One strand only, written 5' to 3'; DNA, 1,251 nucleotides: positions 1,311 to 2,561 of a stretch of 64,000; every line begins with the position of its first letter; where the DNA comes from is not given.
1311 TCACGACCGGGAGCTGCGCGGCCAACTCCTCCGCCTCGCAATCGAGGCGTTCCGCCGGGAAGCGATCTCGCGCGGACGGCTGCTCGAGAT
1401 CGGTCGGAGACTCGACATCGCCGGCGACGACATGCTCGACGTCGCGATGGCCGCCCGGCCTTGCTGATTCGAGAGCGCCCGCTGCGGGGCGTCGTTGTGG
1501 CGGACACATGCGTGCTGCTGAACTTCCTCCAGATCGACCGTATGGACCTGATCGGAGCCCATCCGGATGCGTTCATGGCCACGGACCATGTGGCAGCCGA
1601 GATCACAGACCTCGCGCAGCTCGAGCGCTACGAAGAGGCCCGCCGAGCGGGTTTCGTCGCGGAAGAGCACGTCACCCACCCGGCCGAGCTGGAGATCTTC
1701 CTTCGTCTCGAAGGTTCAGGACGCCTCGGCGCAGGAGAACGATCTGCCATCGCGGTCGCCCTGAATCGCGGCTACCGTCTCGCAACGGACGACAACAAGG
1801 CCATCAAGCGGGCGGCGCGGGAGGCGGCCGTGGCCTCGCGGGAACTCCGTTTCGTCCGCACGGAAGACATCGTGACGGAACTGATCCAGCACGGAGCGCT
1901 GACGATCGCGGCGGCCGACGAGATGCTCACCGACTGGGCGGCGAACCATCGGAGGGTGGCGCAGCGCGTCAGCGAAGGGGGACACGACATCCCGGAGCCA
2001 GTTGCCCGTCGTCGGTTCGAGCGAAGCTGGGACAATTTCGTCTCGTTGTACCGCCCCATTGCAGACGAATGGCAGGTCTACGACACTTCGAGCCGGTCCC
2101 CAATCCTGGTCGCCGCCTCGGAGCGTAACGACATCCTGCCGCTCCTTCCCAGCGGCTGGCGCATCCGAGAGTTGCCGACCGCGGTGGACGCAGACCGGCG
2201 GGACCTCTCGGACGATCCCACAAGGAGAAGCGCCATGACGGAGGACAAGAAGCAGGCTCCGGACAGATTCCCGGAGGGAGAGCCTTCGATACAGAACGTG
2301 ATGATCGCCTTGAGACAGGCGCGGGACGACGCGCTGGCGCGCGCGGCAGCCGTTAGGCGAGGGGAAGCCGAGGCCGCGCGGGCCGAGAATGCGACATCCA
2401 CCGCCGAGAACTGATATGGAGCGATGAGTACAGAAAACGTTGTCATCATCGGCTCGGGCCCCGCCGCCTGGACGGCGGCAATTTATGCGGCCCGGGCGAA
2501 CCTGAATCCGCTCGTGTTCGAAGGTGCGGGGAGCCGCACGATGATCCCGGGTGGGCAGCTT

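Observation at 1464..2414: Unusual fusion: PIN nuclease domain followed by a zeta-toxin/COG4185-like C-terminal tail without a P-loop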

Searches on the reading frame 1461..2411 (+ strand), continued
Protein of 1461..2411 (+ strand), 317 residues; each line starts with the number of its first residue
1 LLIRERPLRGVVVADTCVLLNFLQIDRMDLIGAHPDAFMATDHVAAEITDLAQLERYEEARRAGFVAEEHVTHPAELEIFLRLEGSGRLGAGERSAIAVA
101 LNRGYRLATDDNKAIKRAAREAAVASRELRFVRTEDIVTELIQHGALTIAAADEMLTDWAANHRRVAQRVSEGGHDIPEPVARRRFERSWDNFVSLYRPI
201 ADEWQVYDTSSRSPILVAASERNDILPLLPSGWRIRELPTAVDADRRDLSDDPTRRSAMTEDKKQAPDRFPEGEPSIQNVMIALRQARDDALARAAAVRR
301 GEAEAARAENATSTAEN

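Call 49: predict_structure(alignment_id=A1)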
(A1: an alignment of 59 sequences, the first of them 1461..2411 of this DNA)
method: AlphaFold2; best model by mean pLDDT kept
length: 317 residues; sequences in the alignment: 59
mean_pLDDT: 77.9   pTM: 0.59
mean pLDDT of the five models: 77.9, 74.8, 74.0, 73.8, 73.0
residues with pLDDT >= 90: 157; 70-90: 50; 50-70: 58; < 50: 52
segments of 3 or more residues with pLDDT < 50: 199-201, 221-267
pLDDT, mean of each block of 10 residues (from residue 1): 67 95 95 96 96 97 98 97 93 96 95 93 87 94 93 91 83 66 63 57 57 65 44 42 40 43 42 60 78 88 95 87
secondary structure, 60 per line:
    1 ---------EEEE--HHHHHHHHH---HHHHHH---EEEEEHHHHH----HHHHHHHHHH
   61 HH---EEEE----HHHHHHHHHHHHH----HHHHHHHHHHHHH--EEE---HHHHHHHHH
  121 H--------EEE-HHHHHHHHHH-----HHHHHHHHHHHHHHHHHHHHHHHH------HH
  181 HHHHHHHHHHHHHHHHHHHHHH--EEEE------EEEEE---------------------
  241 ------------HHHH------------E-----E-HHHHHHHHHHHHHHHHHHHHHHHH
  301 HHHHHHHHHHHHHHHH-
elements in order: E10-13 H16-24 H28-33 E37-41 H42-46 H51-62 E66-69 H74-86 H91-103 E106-108 H112-121 E130-132 H134-143 H149-172 H179-202 E205-208 E215-219 H253-256 H277-316

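Call 50: predict_structure(alignment_id=A3)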
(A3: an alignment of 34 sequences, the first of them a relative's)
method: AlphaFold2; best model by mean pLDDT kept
length: 198 residues; sequences in the alignment: 34
mean_pLDDT: 89.2   pTM: 0.81
mean pLDDT of the five models: 89.2, 87.0, 85.2, 84.7, 84.6
residues with pLDDT >= 90: 143; 70-90: 32; 50-70: 20; < 50: 3
segments of 3 or more residues with pLDDT < 50: 183-185
pLDDT, mean of each block of 10 residues (from residue 1): 74 95 96 97 96 98 97 95 91 95 95 90 81 96 97 95 85 89 55 63
secondary structure, 60 per line:
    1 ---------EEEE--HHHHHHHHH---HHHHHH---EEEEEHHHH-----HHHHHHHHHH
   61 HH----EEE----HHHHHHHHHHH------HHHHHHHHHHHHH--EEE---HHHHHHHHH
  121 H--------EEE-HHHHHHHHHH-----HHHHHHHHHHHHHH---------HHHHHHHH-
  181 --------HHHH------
elements in order: E10-13 H16-24 H28-33 E37-41 H42-45 H51-62 E67-69 H74-84 H91-103 E106-108 H112-121 E130-132 H134-143 H149-162 H172-179 H189-192

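Call 52: fold_search(model_id=the predicted structure, library=pdb)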
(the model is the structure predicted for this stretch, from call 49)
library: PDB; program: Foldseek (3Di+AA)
matches with E <= 10: 992; with E <= 0.001: 0
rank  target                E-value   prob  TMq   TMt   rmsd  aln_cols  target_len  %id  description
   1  1y82_A                1.3e-03  1.00  0.34  0.65   4.2       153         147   16  Conserved hypothetical protein Pfu-367848-001 from Pyrococcus furiosus (released 2005-01-25)
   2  8wmm_G                1.7e-03  1.00  0.28  0.56   5.1       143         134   13  Structure of CbCas9-PcrIIC1 complex bound to 28-bp DNA substrate (20-nt complementary) (released 2024-06-05)
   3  2lcq_MODEL_1_A        2.0e-03  1.00  0.27  0.48   5.1       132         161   20  Solution structure of the endonuclease Nob1 from P.horikoshii (released 2011-12-14)
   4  5x3t_B                2.6e-03  1.00  0.31  0.64   3.8       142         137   20  VapBC from Mycobacterium tuberculosis (released 2017-06-07)
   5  5ecw_A                2.6e-03  1.00  0.28  0.58   4.6       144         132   14  Structure of the Shigella flexneri VapC mutant D7A (released 2016-02-17)
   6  1y82_B                3.4e-03  1.00  0.34  0.65   4.4       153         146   14  Conserved hypothetical protein Pfu-367848-001 from Pyrococcus furiosus (released 2005-01-25)
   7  1o4w                  4.6e-03  1.00  0.25  0.55   4.7       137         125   20  CRYSTAL STRUCTURE OF a PIN (PILT N-TERMINUS) DOMAIN CONTAINING PROTEIN (AF0591) FROM ARCHAEOGLOBUS FULGIDUS AT 1.90 A RE (released 2003-07-29)
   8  5h4g_A                4.9e-03  1.00  0.34  0.68   3.7       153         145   12  Structure of PIN-domain protein (VapC4 toxin) from Pyrococcus horikoshii determined at 1.77 A resolution (released 2016-11-23)
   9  1ye5_A                5.5e-03  1.00  0.31  0.62   4.7       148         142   12  Crystal structure of hypothetical protein of unknown function from pyrococcus horikoshii OT3 (released 2005-05-17)
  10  3h87_A                6.2e-03  1.00  0.29  0.60   4.6       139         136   13  Rv0301 Rv0300 Toxin Antitoxin Complex from Mycobacterium tuberculosis (released 2009-05-05)
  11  2h1c_A                6.2e-03  1.00  0.25  0.49   5.3       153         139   13  Crystal Structure of FitAcB from Neisseria gonorrhoeae (released 2006-09-26)
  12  2bsq_B                6.2e-03  1.00  0.25  0.48   5.5       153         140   13  FitAB bound to DNA (released 2006-08-24)
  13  4chg_A                6.9e-03  1.00  0.29  0.60   4.4       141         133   18  Crystal structure of VapBC15 complex from Mycobacterium tuberculosis (released 2014-11-12)
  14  2bsq_A                7.4e-03  0.99  0.25  0.48   5.4       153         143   14  FitAB bound to DNA (released 2006-08-24)
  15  1v96_A                7.8e-03  1.00  0.34  0.66   4.4       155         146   12  Crystal structure of hypothetical protein of unknown function from pyrococcus horikoshii OT3 (released 2005-02-01)
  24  5h4g_B                2.0e-02  1.00  0.35  0.70   4.1       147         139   13  Structure of PIN-domain protein (VapC4 toxin) from Pyrococcus horikoshii determined at 1.77 A resolution (released 2016-11-23)
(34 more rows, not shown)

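Call 53: find_encoding_contigs(protein=P0128, flank=6000, max_places=3)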
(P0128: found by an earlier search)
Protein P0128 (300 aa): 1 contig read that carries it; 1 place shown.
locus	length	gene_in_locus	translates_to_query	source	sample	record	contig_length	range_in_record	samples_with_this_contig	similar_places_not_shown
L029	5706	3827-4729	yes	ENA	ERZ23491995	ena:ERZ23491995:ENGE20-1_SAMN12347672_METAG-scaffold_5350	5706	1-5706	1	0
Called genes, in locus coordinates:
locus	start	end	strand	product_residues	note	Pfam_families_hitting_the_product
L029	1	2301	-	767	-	?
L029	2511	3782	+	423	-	PF01381:HTH_3, PF12844:HTH_19 (weak), PF13413:HTH_25 (faint), PF13560:HTH_31, PF06114:Peptidase_M78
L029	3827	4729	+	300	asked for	PF11848:DUF3368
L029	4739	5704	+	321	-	PF07992:Pyr_redox_2, PF13738:Pyr_redox_3, PF00070:Pyr_redox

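Call 54: find_encoding_contigs(protein=P0126, flank=6000, max_places=3)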
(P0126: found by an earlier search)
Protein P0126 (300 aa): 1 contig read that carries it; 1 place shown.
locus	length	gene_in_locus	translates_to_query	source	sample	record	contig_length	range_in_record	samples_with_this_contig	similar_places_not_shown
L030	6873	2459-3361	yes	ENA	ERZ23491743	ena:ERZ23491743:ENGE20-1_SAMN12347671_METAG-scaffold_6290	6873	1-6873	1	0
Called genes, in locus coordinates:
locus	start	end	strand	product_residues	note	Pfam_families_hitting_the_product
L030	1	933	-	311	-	?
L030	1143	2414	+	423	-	PF01381:HTH_3, PF12844:HTH_19 (weak), PF13413:HTH_25 (faint), PF13560:HTH_31, PF06114:Peptidase_M78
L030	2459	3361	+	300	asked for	PF11848:DUF3368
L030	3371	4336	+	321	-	PF07992:Pyr_redox_2, PF13738:Pyr_redox_3, PF00070:Pyr_redox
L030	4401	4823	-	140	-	PF01850:PIN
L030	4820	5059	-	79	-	PF01402:RHH_1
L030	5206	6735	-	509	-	PF00474:SSF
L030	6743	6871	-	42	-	?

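Call 81: search_protein_representatives(protein=window:1461-2411:+)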
Query: 317 residues. Proteins with E-value up to 0.001 (for the whole library): 2255; up to 1e-10: 297; up to 1e-30: 4. The best 150 are listed.
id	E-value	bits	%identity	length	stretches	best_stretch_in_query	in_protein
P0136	2.7e-39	151.7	57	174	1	7-165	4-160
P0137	1.3e-38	149.5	54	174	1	10-160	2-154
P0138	3.8e-32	128.2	47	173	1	11-164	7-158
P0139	3.9e-32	128.2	48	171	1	12-167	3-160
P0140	3.1e-30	121.9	48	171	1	9-164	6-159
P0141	6.4e-30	120.9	48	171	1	11-165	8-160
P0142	2.7e-29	118.9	46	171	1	12-164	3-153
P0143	1.6e-28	116.4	45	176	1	11-164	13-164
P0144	7.9e-28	114.0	47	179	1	8-164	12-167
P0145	1.1e-27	113.5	50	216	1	164-305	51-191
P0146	1.2e-27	113.5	51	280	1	164-315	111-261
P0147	6.3e-27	111.1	51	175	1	11-164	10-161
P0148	1.6e-26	109.7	48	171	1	12-166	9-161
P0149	2.8e-26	109.0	44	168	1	12-164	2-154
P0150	2.8e-26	109.0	43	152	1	28-178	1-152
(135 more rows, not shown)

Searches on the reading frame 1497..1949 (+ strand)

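Call 4: search_protein_families(library=pfam, proteins=[window:1497-1949:+], max_evalue=1)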
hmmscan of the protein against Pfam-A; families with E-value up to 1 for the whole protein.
window:1497-1949:+ (151 aa): 1 family
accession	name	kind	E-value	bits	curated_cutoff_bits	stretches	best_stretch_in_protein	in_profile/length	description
PF07183.16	DUF1403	-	0.0082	16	31.8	1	72-150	204-286/312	Protein of unknown function (DUF1403)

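Call 5: search_protein_families(library=ncbifam, proteins=[window:1497-1949:+], max_evalue=10)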
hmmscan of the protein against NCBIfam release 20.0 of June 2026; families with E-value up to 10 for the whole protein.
window:1497-1949:+ (151 aa): 0 families

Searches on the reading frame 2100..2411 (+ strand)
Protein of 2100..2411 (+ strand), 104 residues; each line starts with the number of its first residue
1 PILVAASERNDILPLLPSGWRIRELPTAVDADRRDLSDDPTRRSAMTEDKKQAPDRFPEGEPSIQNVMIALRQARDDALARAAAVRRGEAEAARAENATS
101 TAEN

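Call 73: search_protein_families(library=pfam, proteins=[window:2100-2411:+], max_evalue=10)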
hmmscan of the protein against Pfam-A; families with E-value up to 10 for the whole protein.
window:2100-2411:+ (104 aa): 0 families

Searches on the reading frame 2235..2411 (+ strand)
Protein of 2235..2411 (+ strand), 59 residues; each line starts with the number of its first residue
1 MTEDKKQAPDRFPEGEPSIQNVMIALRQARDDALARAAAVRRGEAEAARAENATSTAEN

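Call 72: find_homologous_proteins(query=window:2235-2411:+, max_evalue=0.01)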
Query window:2235-2411:+ (59 aa): 7 proteins with E <= 0.01 among 13 candidates.
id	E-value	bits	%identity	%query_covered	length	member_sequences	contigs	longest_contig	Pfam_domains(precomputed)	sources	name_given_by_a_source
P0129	1.9e-22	95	86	100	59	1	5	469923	-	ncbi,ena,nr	ncbi:MAG: hypothetical protein OXI39_04555 [Gemmatimonadota bacterium]|nr:hypothetical protein [Cand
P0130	4.0e-22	94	86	47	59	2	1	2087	-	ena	-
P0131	4.7e-22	93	85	100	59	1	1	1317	-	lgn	-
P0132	2.3e-15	73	71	98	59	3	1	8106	-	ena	-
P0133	5.1e-15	72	71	53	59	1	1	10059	-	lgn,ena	-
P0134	7.1e-13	65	74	71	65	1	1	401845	-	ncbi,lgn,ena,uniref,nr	ncbi:hypothetical protein [Candidatus Palauibacter soopunensis]|uniref:hypothetical protein n=1 Tax=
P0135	2.7e-12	63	61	100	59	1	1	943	-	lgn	-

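Call 73: search_protein_families(library=pfam, proteins=[window:2235-2411:+], max_evalue=10)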
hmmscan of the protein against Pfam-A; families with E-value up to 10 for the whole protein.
window:2235-2411:+ (59 aa): 0 families

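Call 74: find_encoding_contigs(protein=P0129, flank=4000, max_places=4)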
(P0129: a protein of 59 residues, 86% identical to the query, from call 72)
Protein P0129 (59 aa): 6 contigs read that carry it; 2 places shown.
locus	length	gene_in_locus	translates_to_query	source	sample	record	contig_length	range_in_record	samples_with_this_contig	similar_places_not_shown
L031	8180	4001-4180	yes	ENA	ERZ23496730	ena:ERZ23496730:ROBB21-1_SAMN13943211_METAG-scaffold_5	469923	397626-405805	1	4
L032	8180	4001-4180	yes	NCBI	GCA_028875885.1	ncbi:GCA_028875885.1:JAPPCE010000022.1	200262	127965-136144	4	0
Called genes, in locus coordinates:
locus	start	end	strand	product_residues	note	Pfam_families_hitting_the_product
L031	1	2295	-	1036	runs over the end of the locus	PF14559:TPR_19 (faint), PF22113:Mtrc-MtrF_II-IV_dom (faint), PF07719:TPR_2 (faint), PF13424:TPR_12 (faint), PF23914:TPR_CcmH_CycH (faint), PF00515:TPR_1 (faint), PF13432:TPR_16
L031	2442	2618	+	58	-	-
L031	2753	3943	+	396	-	PF13191:AAA_16, PF13401:AAA_22 (weak)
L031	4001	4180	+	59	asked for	-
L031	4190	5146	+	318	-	PF03486:HI0933_like (faint), PF07992:Pyr_redox_2, PF13738:Pyr_redox_3, PF00070:Pyr_redox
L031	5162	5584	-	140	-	PF01850:PIN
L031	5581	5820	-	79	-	PF01402:RHH_1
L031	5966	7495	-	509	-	PF00474:SSF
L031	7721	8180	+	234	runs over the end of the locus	PF03695:UPF0149, PF02810:SEC-C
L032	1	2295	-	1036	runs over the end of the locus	PF14559:TPR_19 (faint), PF22113:Mtrc-MtrF_II-IV_dom (faint), PF07719:TPR_2 (faint), PF13424:TPR_12 (faint), PF23914:TPR_CcmH_CycH (faint), PF00515:TPR_1 (faint), PF13432:TPR_16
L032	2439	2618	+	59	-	-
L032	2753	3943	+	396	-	PF13191:AAA_16, PF13401:AAA_22 (weak)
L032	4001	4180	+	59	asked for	-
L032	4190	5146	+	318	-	PF03486:HI0933_like (faint), PF07992:Pyr_redox_2, PF13738:Pyr_redox_3, PF00070:Pyr_redox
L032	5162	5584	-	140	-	PF01850:PIN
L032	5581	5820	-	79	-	PF01402:RHH_1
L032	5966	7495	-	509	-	PF00474:SSF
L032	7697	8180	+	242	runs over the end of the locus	PF03695:UPF0149, PF02810:SEC-C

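Call 75: find_encoding_contigs(protein=P0134, flank=4000, max_places=2)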
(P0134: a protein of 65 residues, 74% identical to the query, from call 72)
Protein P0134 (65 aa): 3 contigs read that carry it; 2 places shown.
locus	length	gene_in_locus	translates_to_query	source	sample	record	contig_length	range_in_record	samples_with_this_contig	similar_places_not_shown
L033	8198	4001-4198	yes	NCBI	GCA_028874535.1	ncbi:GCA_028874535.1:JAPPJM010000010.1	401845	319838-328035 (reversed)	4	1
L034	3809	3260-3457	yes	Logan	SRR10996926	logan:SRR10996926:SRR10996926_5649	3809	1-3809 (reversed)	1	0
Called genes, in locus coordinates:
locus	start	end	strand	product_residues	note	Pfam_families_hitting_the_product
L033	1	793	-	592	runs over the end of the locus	PF01839:FG-GAP (faint), PF13517:FG-GAP_3, PF07593:UnbV_ASPIC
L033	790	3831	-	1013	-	PF13428:TPR_14 (faint), PF22113:Mtrc-MtrF_II-IV_dom (faint), PF00515:TPR_1 (faint), PF07719:TPR_2 (faint), PF23914:TPR_CcmH_CycH (faint), PF13432:TPR_16 (weak)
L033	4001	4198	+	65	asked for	-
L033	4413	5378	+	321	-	PF03486:HI0933_like (faint), PF07992:Pyr_redox_2, PF13738:Pyr_redox_3, PF00070:Pyr_redox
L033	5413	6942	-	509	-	PF00474:SSF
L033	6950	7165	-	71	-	-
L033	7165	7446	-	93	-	PF02566:OsmC (weak)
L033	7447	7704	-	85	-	-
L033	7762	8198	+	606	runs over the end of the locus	PF05960:DUF885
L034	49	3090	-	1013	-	PF13428:TPR_14 (faint), PF22113:Mtrc-MtrF_II-IV_dom (faint), PF00515:TPR_1 (faint), PF07719:TPR_2 (faint), PF23914:TPR_CcmH_CycH (faint), PF13432:TPR_16 (weak)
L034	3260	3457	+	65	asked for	-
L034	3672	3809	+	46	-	?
